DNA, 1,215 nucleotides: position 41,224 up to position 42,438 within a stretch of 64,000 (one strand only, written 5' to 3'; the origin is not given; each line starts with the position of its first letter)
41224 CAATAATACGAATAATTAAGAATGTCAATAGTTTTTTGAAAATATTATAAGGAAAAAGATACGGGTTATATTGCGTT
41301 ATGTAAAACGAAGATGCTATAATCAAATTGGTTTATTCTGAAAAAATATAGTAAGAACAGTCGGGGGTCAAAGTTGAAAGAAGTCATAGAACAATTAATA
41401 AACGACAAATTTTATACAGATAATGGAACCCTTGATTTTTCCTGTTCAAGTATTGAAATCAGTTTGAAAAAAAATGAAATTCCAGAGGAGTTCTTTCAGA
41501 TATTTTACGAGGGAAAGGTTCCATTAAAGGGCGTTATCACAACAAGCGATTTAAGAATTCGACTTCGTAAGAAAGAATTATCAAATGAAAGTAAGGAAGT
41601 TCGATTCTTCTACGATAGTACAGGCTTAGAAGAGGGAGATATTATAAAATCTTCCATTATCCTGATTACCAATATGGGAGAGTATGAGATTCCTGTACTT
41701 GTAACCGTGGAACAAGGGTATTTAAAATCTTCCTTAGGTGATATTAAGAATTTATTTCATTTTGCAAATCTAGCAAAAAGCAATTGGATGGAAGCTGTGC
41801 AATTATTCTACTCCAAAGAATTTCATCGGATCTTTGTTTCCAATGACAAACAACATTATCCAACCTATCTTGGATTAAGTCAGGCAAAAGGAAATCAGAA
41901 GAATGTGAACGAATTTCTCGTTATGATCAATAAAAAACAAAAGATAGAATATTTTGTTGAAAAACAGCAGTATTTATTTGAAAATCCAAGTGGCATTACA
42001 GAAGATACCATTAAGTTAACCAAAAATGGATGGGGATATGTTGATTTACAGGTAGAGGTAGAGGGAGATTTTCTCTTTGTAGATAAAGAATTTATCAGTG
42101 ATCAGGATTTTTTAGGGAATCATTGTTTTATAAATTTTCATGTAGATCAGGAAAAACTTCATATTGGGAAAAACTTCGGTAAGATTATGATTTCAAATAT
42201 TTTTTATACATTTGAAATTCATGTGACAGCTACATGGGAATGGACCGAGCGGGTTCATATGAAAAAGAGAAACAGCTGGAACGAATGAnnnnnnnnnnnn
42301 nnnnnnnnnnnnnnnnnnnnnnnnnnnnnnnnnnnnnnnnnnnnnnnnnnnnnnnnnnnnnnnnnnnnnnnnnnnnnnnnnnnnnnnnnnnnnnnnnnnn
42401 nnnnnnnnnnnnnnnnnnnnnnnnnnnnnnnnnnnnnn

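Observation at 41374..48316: Five-gene, ~2,300-aa operon of proteins with no recognisable function: candidate undescribed system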

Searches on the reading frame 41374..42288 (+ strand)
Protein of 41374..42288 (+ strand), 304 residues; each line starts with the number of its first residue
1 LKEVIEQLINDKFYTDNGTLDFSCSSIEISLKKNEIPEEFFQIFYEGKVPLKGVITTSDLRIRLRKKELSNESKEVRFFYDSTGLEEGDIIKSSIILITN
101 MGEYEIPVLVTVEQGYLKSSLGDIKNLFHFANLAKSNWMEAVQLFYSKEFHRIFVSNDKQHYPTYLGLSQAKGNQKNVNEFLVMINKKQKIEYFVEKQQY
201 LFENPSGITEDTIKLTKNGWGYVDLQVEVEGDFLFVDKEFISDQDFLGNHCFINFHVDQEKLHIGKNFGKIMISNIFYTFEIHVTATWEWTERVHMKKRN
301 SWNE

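Call 3: search_protein_families(library=pfam, proteins=[window:41374-42288:+], max_evalue=0.1)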
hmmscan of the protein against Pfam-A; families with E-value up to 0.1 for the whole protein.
window:41374-42288:+ (304 aa): 1 family
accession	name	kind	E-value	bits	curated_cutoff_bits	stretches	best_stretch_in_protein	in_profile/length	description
PF18984.5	DUF5717_N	-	5.1e-94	316.2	25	1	1-300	1-299/875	Family of unknown function (DUF5717)N-terminal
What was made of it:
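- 41374..42288 (+): ORF1: N-terminal fragment (residues 1-299 plus 5 out-of-frame residues) of the DUF5717 gene. It holds two Ig/ASH-like beta-sandwiches flanking a highly conserved helical insert. Pfam DUF5717_N profile positions 1-299, E 5e-94 (call 3).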

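Call 4: search_protein_families(library=ncbifam, proteins=[window:41374-42288:+], max_evalue=0.1)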
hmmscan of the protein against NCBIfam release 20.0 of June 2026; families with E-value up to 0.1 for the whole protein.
window:41374-42288:+ (304 aa): 0 families

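Call 83: list_cluster_members(proteins=[window:41374-42285:+, window:42285-44927:+, window:42234-44927:+, window:44950-46266:+, window:46288-47118:+])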
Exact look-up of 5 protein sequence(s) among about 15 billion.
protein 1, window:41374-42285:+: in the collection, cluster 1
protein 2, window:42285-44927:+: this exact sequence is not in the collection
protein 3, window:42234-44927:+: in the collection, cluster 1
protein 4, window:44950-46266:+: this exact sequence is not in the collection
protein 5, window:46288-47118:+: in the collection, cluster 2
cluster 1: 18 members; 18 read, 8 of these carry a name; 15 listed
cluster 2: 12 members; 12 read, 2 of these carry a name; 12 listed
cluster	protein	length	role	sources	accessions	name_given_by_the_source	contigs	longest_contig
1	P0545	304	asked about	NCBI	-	-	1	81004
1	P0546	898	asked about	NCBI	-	-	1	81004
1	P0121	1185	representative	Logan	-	-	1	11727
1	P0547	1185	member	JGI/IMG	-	hypothetical protein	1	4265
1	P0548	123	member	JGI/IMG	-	hypothetical protein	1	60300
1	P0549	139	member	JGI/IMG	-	hypothetical protein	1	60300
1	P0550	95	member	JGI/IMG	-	hypothetical protein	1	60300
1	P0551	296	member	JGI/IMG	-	hypothetical protein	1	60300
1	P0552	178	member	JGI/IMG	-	hypothetical protein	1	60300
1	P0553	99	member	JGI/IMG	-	hypothetical protein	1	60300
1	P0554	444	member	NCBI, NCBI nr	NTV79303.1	MAG: hypothetical protein HGA25_09290, partial [Clostridiales bacterium] | hypothetical protein [Clostridiales bacterium]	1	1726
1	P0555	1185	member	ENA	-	-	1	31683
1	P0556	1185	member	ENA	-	-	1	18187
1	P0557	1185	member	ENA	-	-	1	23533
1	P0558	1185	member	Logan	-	-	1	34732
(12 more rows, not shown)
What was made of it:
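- Every other member of the 90% cluster with a full-length call is 1185 aa (call 83).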

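Call 84: find_encoding_contigs(protein=window:41374-42288:+, flank=1000, max_places=3)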
Protein window:41374-42288:+ (304 aa): no gene with exactly this product is on record in the collection.
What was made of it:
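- Tried and rejected: The window's own contig could not be retrieved (call 84).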
